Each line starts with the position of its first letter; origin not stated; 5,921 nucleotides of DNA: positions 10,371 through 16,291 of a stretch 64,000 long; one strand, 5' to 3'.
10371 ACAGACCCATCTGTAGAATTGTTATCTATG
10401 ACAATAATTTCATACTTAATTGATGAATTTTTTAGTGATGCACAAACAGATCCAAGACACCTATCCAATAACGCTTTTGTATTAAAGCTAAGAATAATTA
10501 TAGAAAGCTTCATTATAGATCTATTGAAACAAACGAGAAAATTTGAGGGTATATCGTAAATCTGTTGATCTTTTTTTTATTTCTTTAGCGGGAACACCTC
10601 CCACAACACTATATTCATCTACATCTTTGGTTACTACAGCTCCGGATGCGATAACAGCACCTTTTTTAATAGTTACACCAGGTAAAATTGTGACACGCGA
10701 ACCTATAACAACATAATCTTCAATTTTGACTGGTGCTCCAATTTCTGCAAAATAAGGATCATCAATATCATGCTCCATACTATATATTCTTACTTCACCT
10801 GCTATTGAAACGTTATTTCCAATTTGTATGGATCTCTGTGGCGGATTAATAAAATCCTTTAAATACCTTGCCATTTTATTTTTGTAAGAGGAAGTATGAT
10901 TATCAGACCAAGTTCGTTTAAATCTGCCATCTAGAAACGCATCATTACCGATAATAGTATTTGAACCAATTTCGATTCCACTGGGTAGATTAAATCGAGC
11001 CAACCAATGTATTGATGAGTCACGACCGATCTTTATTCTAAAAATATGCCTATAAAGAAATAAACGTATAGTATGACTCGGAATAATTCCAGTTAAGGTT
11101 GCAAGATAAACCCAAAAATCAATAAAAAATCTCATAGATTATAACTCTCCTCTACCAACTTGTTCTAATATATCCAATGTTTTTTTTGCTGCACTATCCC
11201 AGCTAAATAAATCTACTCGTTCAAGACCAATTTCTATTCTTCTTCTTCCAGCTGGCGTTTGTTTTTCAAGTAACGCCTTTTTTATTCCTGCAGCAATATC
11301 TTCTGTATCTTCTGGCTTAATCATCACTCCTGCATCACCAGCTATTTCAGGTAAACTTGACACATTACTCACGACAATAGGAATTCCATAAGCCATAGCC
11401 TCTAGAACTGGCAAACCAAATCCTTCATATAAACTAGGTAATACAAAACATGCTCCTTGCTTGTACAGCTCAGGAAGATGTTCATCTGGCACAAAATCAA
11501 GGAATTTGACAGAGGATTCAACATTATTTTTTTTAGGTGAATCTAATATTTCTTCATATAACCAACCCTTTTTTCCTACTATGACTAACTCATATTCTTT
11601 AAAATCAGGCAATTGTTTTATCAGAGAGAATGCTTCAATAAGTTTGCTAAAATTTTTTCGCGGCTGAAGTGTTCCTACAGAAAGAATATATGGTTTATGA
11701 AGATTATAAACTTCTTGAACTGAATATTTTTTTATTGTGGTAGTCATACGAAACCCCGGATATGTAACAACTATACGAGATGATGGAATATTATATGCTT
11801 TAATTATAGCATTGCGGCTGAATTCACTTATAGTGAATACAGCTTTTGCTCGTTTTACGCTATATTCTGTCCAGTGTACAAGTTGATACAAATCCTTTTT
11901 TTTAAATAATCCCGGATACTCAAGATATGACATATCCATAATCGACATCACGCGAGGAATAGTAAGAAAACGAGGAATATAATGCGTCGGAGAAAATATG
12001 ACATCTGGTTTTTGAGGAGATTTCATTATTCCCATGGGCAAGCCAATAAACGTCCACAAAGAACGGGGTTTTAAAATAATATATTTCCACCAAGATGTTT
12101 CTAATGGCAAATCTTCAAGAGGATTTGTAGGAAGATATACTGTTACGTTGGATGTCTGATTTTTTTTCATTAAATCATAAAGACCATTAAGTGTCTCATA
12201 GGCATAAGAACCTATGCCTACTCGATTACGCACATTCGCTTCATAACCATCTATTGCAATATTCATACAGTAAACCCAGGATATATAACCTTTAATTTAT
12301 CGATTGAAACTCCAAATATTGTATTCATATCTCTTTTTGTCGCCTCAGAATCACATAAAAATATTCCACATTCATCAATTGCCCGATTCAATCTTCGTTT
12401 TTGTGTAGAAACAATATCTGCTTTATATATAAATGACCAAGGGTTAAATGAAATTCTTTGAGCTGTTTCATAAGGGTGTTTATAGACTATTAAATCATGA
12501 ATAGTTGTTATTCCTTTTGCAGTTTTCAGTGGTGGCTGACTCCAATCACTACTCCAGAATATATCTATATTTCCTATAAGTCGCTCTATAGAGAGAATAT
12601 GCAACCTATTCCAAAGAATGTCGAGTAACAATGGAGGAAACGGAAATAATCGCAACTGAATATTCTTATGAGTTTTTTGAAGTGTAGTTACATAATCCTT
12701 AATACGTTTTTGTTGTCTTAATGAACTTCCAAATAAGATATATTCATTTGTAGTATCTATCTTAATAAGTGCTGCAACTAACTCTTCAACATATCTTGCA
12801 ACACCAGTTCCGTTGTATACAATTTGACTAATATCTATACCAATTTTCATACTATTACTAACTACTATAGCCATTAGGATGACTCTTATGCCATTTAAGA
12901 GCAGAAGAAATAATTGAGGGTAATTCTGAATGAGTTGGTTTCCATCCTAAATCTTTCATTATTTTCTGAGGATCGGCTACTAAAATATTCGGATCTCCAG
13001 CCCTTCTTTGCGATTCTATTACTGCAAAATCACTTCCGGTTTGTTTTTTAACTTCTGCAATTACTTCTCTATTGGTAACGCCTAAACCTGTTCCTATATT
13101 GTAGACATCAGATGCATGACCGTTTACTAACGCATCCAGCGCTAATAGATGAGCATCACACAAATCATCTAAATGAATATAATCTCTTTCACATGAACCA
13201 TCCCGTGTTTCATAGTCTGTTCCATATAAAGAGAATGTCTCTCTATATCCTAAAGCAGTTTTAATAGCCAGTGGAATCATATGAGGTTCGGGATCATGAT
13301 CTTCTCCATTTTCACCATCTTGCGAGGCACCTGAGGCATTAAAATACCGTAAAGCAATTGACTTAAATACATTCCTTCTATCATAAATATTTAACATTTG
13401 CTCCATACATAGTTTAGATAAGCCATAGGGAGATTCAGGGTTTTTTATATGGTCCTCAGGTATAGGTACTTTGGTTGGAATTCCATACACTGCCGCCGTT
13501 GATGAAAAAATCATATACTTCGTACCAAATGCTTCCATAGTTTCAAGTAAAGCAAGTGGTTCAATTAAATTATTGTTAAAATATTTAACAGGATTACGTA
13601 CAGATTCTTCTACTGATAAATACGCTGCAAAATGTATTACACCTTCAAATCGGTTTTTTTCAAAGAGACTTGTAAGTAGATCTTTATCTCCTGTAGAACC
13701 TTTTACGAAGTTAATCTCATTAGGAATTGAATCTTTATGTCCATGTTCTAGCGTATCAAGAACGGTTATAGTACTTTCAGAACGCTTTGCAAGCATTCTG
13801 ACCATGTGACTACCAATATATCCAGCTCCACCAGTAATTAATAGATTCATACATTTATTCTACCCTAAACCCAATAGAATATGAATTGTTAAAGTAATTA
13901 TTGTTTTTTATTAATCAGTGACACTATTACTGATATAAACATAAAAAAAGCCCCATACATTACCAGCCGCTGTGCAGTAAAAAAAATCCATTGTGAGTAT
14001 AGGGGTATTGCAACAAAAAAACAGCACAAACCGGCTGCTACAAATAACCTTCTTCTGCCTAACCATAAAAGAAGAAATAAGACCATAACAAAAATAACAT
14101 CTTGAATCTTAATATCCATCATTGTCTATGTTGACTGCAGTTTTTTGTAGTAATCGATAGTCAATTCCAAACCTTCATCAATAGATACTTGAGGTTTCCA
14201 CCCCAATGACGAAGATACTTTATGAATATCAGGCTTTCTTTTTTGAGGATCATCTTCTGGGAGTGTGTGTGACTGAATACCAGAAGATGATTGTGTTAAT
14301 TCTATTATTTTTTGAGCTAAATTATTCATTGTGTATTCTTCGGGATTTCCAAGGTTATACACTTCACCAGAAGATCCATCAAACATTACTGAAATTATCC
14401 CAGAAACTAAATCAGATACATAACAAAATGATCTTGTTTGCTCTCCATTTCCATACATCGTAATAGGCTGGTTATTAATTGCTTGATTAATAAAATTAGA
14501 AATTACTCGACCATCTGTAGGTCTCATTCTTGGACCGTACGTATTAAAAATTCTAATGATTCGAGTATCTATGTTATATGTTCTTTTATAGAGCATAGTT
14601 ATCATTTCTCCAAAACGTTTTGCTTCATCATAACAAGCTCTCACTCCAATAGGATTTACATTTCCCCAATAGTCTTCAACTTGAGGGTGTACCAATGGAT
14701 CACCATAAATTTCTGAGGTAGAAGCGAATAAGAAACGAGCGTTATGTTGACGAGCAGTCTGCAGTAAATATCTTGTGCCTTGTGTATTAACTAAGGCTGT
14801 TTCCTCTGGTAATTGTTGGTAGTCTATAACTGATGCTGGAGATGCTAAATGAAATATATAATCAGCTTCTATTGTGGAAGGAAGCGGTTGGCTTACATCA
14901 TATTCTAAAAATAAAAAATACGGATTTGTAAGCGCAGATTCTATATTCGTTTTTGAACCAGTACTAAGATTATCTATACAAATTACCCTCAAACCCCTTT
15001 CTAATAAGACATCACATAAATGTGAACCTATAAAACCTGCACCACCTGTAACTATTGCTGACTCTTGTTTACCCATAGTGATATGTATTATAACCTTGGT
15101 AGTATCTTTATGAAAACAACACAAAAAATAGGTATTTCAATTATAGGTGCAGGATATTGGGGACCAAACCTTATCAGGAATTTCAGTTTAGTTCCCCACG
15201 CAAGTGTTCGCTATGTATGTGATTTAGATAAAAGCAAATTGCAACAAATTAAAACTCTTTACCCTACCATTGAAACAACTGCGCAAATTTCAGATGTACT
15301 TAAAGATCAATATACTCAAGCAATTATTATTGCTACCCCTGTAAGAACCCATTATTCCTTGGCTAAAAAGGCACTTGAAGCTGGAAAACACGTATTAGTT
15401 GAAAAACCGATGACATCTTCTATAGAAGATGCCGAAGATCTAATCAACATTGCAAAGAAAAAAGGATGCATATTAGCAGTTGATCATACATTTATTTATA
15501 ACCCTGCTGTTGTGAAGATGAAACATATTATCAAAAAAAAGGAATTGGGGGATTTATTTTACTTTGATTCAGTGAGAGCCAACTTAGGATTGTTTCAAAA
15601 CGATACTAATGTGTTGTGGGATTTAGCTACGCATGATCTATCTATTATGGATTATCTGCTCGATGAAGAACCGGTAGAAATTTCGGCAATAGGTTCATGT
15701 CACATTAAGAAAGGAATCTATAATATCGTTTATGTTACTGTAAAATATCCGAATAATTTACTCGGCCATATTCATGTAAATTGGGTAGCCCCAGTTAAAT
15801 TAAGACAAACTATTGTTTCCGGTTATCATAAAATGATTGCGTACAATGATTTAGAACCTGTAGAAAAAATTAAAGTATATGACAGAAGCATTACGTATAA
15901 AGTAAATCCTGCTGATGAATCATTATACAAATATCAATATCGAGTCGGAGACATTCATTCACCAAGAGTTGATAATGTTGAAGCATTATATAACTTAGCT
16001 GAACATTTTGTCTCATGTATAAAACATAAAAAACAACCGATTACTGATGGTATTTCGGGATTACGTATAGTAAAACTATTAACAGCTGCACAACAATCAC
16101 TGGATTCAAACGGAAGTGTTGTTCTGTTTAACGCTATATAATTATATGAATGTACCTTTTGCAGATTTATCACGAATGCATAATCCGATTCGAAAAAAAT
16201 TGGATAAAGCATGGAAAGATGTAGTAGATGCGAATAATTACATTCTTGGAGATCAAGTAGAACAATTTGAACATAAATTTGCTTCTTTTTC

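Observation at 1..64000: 64-kb contiguous glycosylation island with about 17 cytoplasmic GTs and at least 15 GT-C-type membrane glycosyltransferases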

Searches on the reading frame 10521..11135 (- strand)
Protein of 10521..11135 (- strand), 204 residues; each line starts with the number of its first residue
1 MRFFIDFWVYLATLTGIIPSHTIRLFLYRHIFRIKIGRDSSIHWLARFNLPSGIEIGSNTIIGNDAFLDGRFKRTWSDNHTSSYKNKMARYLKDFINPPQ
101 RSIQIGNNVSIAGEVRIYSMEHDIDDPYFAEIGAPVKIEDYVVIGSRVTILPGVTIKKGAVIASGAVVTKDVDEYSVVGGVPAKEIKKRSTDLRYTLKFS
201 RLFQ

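Call 8: search_protein_families(library=pfam, proteins=[window:10521-11135:-], max_evalue=0.001)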
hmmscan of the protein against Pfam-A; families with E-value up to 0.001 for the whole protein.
window:10521-11135:- (204 aa): 3 families
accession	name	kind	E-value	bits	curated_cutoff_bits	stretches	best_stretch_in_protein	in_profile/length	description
PF00132.30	Hexapep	-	3e-13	49.3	27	1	136-170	2-36/36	Bacterial transferase hexapeptide (six repeats)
PF14602.12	Hexapep_2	-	3.6e-08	33.4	27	1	135-170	1-34/34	Hexapeptide repeat of succinyl-transferase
PF25084.1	LbH_EIF2B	-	0.00018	21.9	54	0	105-172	41-103/105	EIF2B subunit epsilon LbH domain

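Call 76: search_protein_families(library=ncbifam, proteins=[window:10521-11135:-], max_evalue=1e-20)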
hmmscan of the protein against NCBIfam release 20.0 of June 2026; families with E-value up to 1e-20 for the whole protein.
window:10521-11135:- (204 aa): 3 families
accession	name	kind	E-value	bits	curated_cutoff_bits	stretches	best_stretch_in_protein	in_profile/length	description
NF058585.1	HptprglPActTf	PfamEq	3.4e-23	82.1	300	0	101-191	76-162/172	heptaprenylglyceryl phosphate O-acetyltransferase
NF007797.0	PRK10502.1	subfamily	3.7e-22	78.8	192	0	102-191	92-181/183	WcaF family extracellular polysaccharide biosynthesis acetyltransferase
NF007499.0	PRK10092.1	equivalog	2.3e-21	76.4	314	0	102-188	93-182/183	maltose O-acetyltransferase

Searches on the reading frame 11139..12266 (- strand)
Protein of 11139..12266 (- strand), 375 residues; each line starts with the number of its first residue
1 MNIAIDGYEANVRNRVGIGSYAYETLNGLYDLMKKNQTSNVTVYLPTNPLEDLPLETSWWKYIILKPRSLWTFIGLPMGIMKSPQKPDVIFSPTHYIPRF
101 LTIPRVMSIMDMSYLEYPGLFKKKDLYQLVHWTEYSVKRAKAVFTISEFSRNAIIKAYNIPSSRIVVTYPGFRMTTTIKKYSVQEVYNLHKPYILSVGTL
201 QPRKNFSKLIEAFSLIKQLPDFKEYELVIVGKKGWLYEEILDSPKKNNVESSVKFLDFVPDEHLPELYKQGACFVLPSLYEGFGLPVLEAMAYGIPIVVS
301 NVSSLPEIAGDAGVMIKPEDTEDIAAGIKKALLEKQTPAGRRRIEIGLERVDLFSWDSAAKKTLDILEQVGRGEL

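Call 8: search_protein_families(library=pfam, proteins=[window:11139-12266:-], max_evalue=0.001)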
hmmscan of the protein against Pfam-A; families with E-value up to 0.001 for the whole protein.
window:11139-12266:- (375 aa): 4 families
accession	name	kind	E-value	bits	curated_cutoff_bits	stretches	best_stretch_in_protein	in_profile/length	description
PF00534.26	Glycos_transf_1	-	3e-37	128.2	26.4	1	184-337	8-161/172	Glycosyl transferases group 1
PF13692.12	Glyco_trans_1_4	-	3.6e-32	112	27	1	192-332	2-140/142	Glycosyl transferases group 1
PF20706.3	GT4-conflict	-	5.2e-11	42.6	26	1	161-306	170-317/385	Family 4 Glycosyltransferase in conflict systems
PF13439.12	Glyco_transf_4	-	1.4e-06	28.9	28.5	1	68-171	56-165/170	Glycosyltransferase Family 4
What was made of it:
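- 11139..12266 (-): orf9, GT4. Glycos_transf_1, 128 bits (call 8)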

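Call 103: search_protein_families(library=ncbifam, proteins=[window:11139-12266:-], max_evalue=1e-12)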
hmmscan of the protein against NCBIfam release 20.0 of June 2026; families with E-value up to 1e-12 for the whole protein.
window:11139-12266:- (375 aa): 10 families
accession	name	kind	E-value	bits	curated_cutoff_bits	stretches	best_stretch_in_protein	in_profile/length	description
TIGR04047.1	MSMEG_0565_glyc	hypoth_equivalog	1.4e-32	113.2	259.85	1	128-366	127-370/373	MSMEG_0565 family glycosyltransferase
TIGR02149.1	glgA_Coryne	subfamily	1.2e-27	97.1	302.4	1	126-370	130-390/391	glycogen synthase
NF038295.1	EPS_HpsP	equivalog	2e-20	73.2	550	1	112-370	125-387/388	hormogonium polysaccharide biosynthesis glycosyltransferase HpsP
TIGR04157.1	glyco_rSAM_CFB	subfamily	1.8e-19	70.1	400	1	127-316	157-346/406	TIGR04157 family glycosyltransferase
TIGR03449.1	mycothiol_MshA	equivalog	3.3e-18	65.8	462.5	1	150-367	175-400/406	D-inositol-3-phosphate glycosyltransferase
TIGR03088.1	stp2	hypoth_equivalog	3.4e-18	65.9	409.05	1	184-345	187-354/374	TIGR03088 family PEP-CTERM/XrtA system glycosyltransferase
NF041876.1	EPS_EpsE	equivalog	6.2e-17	61.9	400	1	162-336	185-363/389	exopolysaccharide biosynthesis GT4 family glycosyltransferase EpsE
TIGR03999.1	thiol_BshA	equivalog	1e-16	60.8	273.7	1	129-336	134-340/375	N-acetyl-alpha-D-glucosaminyl L-malate synthase BshA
NF050063.1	ProtGlycPglJ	equivalog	6.2e-14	52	500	1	138-336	143-334/363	N-acetylgalactosamine-N,N'-diacetylbacillosaminyl-diphospho-undecaprenol 4-alpha-N-acetylgalactosaminyltransferase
TIGR02468.1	sucrsPsyn_pln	equivalog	5.2e-13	47.7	1143.95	0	188-364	476-665/1051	sucrose-phosphate synthase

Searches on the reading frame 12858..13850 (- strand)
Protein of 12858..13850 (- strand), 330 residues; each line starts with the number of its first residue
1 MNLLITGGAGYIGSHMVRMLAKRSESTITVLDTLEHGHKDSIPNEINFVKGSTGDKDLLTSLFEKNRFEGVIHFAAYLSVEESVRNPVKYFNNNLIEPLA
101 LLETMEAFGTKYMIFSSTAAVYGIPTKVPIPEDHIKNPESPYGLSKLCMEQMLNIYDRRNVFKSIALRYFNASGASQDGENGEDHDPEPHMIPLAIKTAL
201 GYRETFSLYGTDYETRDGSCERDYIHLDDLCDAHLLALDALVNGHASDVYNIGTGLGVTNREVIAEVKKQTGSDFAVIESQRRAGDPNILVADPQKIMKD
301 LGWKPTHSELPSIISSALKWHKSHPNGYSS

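Call 8: search_protein_families(library=pfam, proteins=[window:12858-13850:-], max_evalue=0.001)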
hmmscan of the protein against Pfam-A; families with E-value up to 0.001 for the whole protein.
window:12858-13850:- (330 aa): 6 families
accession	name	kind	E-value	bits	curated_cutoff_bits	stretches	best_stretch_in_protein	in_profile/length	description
PF01370.27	Epimerase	-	8.2e-51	173.2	20.9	1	4-253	2-240/240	NAD dependent epimerase/dehydratase family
PF16363.11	GDP_Man_Dehyd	-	1.1e-48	166.9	27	1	4-307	1-323/332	GDP-mannose 4,6 dehydratase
PF02719.21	Polysacc_synt_2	-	4.3e-13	49.6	20.2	1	3-172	1-171/293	Polysaccharide biosynthesis protein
PF04321.23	RmlD_sub_bind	-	6.2e-13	48.9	27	1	1-154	1-137/287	RmlD substrate binding domain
PF01073.25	3Beta_HSD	-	9.5e-09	35.1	22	1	4-152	1-156/280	3-beta hydroxysteroid dehydrogenase/isomerase family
PF07993.18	NAD_binding_4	-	5.4e-07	29.5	20.1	0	68-180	89-215/258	Male sterility protein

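Call 76: search_protein_families(library=ncbifam, proteins=[window:12858-13850:-], max_evalue=1e-20)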
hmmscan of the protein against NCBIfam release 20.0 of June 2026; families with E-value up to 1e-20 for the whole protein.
window:12858-13850:- (330 aa): 5 families
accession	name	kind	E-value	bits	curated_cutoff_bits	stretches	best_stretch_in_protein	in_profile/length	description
TIGR01179.1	galE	equivalog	6.9e-114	380.1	262.3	1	3-327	2-331/332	UDP-glucose 4-epimerase GalE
NF007956.0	PRK10675.1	subfamily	8.8e-69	232.2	394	1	1-329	1-337/338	UDP-glucose 4-epimerase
TIGR01181.1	dTDP_gluc_dehyt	equivalog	3.8e-40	137.9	365.1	1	3-324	2-314/321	dTDP-glucose 4,6-dehydratase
TIGR02197.1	heptose_epim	equivalog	1.6e-33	116.2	274.6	1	3-274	1-263/316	ADP-glyceromanno-heptose 6-epimerase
TIGR04180.1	EDH_00030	hypoth_equivalog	2.9e-25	88.9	475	1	4-307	2-296/297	NAD-dependent 4,6-dehydratase LegB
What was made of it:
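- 12858..13850 (-): orf11, UDP-glucose 4-epimerase GalE. TIGR01179 380 bits, cutoff 262 (call 76)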

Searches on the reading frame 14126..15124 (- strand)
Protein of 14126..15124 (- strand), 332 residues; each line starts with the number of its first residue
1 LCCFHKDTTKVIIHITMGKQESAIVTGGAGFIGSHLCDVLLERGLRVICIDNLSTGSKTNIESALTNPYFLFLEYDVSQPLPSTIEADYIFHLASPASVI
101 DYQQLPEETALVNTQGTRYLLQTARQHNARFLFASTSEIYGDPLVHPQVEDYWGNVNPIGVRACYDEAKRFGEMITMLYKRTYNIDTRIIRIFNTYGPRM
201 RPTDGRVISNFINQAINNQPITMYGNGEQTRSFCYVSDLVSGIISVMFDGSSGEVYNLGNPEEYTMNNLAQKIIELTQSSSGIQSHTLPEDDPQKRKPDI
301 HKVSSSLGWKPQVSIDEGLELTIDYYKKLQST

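Call 8: search_protein_families(library=pfam, proteins=[window:14126-15124:-], max_evalue=0.001)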
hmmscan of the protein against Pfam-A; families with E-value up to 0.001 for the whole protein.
window:14126-15124:- (332 aa): 7 families
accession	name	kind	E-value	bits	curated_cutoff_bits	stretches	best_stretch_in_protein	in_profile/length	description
PF01370.27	Epimerase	-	1.2e-54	185.8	20.9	1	24-259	2-240/240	NAD dependent epimerase/dehydratase family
PF16363.11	GDP_Man_Dehyd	-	3.9e-53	181.5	27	1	24-320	1-330/332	GDP-mannose 4,6 dehydratase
PF01073.25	3Beta_HSD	-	2.2e-13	50.3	22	1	24-243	1-225/280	3-beta hydroxysteroid dehydrogenase/isomerase family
PF02719.21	Polysacc_synt_2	-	1.8e-11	44.2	20.2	2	24-135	2-127/293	Polysaccharide biosynthesis protein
PF04321.23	RmlD_sub_bind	-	1e-09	38.3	27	1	24-285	4-236/287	RmlD substrate binding domain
PF07993.18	NAD_binding_4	-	1.4e-08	34.7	20.1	1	86-207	88-216/258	Male sterility protein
PF00106.31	adh_short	-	0.00069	19.6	26.6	0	23-79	3-60/195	short chain dehydrogenase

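Call 76: search_protein_families(library=ncbifam, proteins=[window:14126-15124:-], max_evalue=1e-20)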
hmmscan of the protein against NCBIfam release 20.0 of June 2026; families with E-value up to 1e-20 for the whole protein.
window:14126-15124:- (332 aa): 9 families
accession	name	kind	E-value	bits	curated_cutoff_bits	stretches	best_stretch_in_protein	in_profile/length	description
TIGR01181.1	dTDP_gluc_dehyt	equivalog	4.8e-44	150.7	365.1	1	23-329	2-314/321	dTDP-glucose 4,6-dehydratase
TIGR04180.1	EDH_00030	hypoth_equivalog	1e-31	110.1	475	1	24-312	2-295/297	NAD-dependent 4,6-dehydratase LegB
TIGR01179.1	galE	equivalog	1.8e-29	102.6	262.3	1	24-327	3-326/332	UDP-glucose 4-epimerase GalE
NF011728.1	PRK15181.1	equivalog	2e-27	96.1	760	1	23-331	18-342/348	Vi polysaccharide biosynthesis UDP-N-acetylglucosaminuronic acid C-4 epimerase TviC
NF008872.0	PRK11908.1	equivalog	2.6e-27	95.8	294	1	24-328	5-337/349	bifunctional UDP-4-keto-pentose/UDP-xylose synthase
NF007582.0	PRK10217.1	equivalog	1.1e-25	90.5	698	1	23-327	4-332/355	dTDP-glucose 4,6-dehydratase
NF007490.0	PRK10084.1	subfamily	3e-25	89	649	1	24-328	4-336/361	dTDP-glucose 4,6-dehydratase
TIGR02197.1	heptose_epim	equivalog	2.7e-24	85.9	274.6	1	24-321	2-308/316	ADP-glyceromanno-heptose 6-epimerase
NF005998.1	PRK08125.1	equivalog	1.3e-23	83.3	777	1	18-326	313-649/649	bifunctional UDP-4-amino-4-deoxy-L-arabinose formyltransferase/UDP-glucuronic acid oxidase ArnA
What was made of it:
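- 14126..15124 (-): orf12, SDR sugar-nucleotide dehydratase/decarboxylase-like. Epimerase, 186 bits (call 8); below all NCBIfam cutoffs (call 76)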

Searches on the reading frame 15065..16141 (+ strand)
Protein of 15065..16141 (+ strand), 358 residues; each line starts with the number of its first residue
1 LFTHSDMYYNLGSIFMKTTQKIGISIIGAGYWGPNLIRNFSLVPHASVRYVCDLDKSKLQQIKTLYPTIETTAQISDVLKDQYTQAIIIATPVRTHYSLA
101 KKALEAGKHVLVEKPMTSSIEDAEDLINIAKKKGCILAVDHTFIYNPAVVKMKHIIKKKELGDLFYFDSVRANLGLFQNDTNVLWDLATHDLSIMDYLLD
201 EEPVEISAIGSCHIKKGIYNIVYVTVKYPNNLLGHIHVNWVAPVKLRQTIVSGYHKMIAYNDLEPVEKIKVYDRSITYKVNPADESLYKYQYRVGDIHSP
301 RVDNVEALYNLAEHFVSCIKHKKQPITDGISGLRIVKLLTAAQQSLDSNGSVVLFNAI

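Call 9: search_protein_families(library=pfam, proteins=[window:15065-16141:+], max_evalue=0.001)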
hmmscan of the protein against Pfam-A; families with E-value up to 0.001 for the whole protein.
window:15065-16141:+ (358 aa): 3 families
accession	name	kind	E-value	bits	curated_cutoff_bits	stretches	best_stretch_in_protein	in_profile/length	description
PF01408.29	GFO_IDH_MocA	-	1.9e-26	93.5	24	1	23-141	2-120/120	Oxidoreductase family, NAD-binding Rossmann fold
PF22725.1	GFO_IDH_MocA_C3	-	5.9e-13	49.4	27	1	150-253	2-118/124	GFO/IDH/MocA C-terminal domain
PF02894.22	GFO_IDH_MocA_C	-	3.6e-06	27.4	22.9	1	182-351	41-215/218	Oxidoreductase family, C-terminal alpha/beta domain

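Call 76: search_protein_families(library=ncbifam, proteins=[window:15065-16141:+], max_evalue=1e-20)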
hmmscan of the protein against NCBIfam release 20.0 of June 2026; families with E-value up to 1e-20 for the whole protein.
window:15065-16141:+ (358 aa): 3 families
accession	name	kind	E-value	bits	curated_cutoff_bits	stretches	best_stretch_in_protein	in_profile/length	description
NF040723.1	UDP-GlcNAcDh_Arch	equivalog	1.8e-46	159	450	1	24-345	3-300/302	UDP-N-acetylglucosamine 3-dehydrogenase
TIGR04380.1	myo_inos_iolG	equivalog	1.5e-32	112.8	355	1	22-351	2-328/330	inositol 2-dehydrogenase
NF008607.0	PRK11579.1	subfamily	3.1e-24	85.6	330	1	21-169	4-150/346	oxidoreductase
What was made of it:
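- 15065..16141 (+): orf13, GFO/IDH/MocA oxidoreductase (UDP-GlcNAc 3-dehydrogenase-like). calls 9, 76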
